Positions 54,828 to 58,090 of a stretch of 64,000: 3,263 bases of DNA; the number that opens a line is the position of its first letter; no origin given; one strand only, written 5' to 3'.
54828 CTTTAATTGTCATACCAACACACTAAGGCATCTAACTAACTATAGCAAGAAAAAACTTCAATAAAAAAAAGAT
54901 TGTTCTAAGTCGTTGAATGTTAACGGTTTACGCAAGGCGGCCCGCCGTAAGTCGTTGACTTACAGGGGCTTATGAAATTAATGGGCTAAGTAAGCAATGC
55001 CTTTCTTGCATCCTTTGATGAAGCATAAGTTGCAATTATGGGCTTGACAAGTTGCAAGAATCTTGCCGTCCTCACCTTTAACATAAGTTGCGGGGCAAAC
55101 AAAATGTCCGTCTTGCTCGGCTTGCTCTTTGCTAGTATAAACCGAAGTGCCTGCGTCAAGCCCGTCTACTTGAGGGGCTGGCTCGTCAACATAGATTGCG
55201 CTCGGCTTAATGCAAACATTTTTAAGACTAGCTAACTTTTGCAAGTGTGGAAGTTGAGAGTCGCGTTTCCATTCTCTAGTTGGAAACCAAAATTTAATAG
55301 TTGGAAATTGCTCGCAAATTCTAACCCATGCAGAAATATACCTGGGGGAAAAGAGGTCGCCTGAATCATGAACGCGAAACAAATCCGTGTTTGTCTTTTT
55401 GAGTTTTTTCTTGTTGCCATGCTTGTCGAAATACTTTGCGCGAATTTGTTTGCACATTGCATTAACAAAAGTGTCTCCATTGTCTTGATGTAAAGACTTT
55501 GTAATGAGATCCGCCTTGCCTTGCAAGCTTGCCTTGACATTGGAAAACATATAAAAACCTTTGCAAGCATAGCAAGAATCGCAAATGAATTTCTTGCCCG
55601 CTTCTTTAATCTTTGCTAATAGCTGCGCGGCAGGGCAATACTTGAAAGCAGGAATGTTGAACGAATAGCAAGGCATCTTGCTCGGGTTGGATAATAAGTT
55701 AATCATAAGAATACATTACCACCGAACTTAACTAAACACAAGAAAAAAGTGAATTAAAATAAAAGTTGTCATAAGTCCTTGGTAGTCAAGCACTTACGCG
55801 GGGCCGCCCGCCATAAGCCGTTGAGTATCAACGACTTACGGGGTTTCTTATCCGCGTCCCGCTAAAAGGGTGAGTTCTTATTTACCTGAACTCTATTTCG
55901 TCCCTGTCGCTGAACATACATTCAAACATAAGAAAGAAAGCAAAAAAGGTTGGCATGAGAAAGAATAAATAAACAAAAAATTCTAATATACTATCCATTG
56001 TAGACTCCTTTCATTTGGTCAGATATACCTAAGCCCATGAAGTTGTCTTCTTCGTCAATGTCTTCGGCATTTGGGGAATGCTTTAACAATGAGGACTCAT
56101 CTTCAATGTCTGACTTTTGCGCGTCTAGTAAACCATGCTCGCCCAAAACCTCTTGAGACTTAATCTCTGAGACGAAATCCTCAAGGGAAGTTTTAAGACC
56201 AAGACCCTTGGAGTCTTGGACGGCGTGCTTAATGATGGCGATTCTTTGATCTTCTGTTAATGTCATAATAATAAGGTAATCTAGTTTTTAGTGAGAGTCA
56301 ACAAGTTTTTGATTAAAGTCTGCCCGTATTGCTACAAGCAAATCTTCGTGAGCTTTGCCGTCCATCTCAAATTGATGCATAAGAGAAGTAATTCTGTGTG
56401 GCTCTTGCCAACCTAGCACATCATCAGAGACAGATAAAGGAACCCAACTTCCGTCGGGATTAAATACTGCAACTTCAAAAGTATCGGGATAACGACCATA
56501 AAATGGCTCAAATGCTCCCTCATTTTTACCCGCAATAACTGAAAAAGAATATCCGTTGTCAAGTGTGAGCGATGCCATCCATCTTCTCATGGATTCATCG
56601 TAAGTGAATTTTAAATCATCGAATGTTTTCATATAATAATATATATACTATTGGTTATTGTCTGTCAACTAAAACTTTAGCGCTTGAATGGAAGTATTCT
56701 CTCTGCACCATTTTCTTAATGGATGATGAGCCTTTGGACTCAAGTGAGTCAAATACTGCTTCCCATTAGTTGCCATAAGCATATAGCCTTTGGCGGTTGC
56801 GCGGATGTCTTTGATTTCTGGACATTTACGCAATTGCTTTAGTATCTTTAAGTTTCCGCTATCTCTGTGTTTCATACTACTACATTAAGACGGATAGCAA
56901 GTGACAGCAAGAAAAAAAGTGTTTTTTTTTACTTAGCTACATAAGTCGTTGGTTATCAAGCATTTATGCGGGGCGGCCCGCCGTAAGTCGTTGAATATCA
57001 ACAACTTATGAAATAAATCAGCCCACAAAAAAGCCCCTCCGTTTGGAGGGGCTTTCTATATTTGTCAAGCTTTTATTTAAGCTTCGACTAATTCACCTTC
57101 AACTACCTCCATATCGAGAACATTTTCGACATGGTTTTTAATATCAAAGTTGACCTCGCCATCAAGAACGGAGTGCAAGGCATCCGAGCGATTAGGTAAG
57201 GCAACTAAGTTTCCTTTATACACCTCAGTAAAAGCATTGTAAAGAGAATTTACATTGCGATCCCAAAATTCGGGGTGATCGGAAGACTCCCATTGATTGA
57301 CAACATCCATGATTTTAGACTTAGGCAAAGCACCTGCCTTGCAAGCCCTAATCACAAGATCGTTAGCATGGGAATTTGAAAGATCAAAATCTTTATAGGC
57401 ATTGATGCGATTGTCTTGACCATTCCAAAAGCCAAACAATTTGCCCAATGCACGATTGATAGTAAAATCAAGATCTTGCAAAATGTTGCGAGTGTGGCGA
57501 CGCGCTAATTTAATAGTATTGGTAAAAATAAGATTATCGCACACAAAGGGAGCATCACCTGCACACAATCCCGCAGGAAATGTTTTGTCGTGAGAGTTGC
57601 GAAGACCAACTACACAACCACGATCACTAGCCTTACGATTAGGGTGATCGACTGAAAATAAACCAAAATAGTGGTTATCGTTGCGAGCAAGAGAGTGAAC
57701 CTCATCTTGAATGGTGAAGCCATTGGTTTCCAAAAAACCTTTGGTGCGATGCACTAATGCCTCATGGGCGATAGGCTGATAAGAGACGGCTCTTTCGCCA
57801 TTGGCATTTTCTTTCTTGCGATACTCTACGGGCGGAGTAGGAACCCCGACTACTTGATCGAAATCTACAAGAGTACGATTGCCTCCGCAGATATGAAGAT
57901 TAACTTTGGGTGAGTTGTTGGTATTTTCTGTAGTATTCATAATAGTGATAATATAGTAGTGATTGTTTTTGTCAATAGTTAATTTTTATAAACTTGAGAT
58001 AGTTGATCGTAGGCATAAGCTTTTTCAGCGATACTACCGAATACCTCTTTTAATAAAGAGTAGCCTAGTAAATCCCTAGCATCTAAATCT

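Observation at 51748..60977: Nine 70-71 bp double-palindrome elements punctuate the early region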

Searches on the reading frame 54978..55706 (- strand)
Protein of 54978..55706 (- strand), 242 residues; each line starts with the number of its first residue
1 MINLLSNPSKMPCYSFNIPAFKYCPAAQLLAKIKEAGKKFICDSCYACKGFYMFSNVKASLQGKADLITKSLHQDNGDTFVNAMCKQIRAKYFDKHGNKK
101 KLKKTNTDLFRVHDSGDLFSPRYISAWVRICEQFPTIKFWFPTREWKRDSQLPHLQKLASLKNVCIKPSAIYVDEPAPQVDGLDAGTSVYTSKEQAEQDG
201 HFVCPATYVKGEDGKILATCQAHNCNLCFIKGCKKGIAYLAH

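Call 31: search_protein_families(library=pfam, max_evalue=0.01, proteins=[window:54978-55706:-])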
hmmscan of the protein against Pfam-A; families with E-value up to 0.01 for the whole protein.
window:54978-55706:- (242 aa): 1 family
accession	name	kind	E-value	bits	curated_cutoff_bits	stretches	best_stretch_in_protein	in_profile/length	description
PF17338.8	GP88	-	6.8e-24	85.4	24.4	1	10-200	22-193/230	Gene product 88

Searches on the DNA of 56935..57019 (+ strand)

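Call 18: search_dna_similar(query=window:56935-57019:+, collection=phages, mode=distant, max_evalue=10, max_rows=40)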
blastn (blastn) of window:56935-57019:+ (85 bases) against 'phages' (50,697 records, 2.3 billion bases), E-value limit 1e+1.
Records with a match: 41; places in all: 41; records where one place covers at least 80% of the query: 0.
Best place of each record, by identity: 95-99% 5; 90-95% 27; 80-90% 9.
By first word of the organism name: Pseudomonas 19; Acinetobacter 4; Cellulophaga 3; Colwellia 2; Bacteroides 2; Achromobacter 2; Mycobacterium 2; Curtobacterium 2; Microviridae 1; Bacteriophage 1; and 3 more.
By host as written in the record: Pseudomonas syringae pv. actinidiae 10; - 5; Colwellia psychrerythaea strain 34H 2; Bacteroides fragilis DA695 2; Cellulophaga baltica NN016038 2; Pseudomonas syringae pv. actinidiae ICMP 18800 2; Pseudomonas syringae pv. actinidiae K7#8 2; Pseudomonas fluorescens SBW25 2; and 13 more.
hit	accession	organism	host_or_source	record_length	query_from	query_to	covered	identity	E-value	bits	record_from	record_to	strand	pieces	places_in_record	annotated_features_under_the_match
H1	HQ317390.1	Colwellia phage 9A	Colwellia psychrerythaea strain 34H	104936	5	34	35%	90.0%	7e-1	38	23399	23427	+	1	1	hypothetical protein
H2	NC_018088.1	Colwellia phage 9A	Colwellia psychrerythaea strain 34H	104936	5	34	35%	90.0%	7e-1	38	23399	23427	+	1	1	hypothetical protein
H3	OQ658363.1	Pseudomonas phage sp.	Pseudomonas aeruginosa PACL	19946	49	80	38%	84.4%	3e+0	37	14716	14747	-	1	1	hypothetical protein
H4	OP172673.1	Bacteroides phage BF695P2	Bacteroides fragilis DA695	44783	52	84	39%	81.8%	9e+0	34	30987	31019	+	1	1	none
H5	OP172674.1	Bacteroides phage BF695P3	Bacteroides fragilis DA695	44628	52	84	39%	81.8%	9e+0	34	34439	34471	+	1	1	none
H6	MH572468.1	Microviridae sp.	Ciona robusta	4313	9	37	34%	86.7%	9e+0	34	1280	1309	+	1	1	major capsid protein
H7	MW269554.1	Achromobacter phage vB_AchrS_AchV4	-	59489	32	60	34%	86.2%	3e+0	36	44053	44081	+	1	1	none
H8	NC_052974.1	Achromobacter phage vB_AchrS_AchV4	-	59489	32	60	34%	86.2%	3e+0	36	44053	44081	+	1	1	none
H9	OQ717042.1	Acinetobacter phage EAb13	Acinetobacter baumannii MRSN 423159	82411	56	82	32%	89.3%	9e+0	35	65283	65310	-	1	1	hypothetical protein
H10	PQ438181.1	Acinetobacter phage Mystique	Acinetobacter baumannii AB5075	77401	56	82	32%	89.3%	9e+0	35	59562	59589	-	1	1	none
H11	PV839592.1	Acinetobacter phage fJoAci04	Acinetobacter baumannii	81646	56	82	32%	89.3%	9e+0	35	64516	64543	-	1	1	hypothetical protein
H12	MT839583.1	Bacteriophage sp.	human fecal samples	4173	35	60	31%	92.3%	3e+0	36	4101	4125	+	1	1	record has no annotation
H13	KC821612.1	Cellulophaga phage phi40:1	Cellulophaga baltica NN015840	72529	60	84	29%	92.3%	3e+0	36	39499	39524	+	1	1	none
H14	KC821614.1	Cellulophaga phage phi38:1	Cellulophaga baltica NN016038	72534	60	84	29%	92.3%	3e+0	36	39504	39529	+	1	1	none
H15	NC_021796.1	Cellulophaga phage phi38:1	Cellulophaga baltica NN016038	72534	60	84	29%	92.3%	3e+0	36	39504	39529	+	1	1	none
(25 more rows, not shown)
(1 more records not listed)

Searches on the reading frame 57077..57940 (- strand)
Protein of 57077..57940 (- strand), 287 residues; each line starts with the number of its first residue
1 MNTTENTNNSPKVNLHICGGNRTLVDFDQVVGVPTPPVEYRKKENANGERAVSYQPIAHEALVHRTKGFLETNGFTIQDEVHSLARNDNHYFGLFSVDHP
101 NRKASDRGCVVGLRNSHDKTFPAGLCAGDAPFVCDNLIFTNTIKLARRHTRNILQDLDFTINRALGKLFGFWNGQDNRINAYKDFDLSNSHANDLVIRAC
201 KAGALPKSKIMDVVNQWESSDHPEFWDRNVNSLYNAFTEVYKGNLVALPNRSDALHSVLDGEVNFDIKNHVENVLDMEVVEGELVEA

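Call 31: search_protein_families(library=pfam, max_evalue=0.01, proteins=[window:57077-57940:-])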
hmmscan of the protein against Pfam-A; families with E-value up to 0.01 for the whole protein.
window:57077-57940:- (287 aa): 1 family
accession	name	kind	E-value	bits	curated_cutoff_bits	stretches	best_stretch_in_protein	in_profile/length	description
PF06067.16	DUF932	-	0.00031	21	23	1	52-239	7-204/227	Domain of unknown function (DUF932)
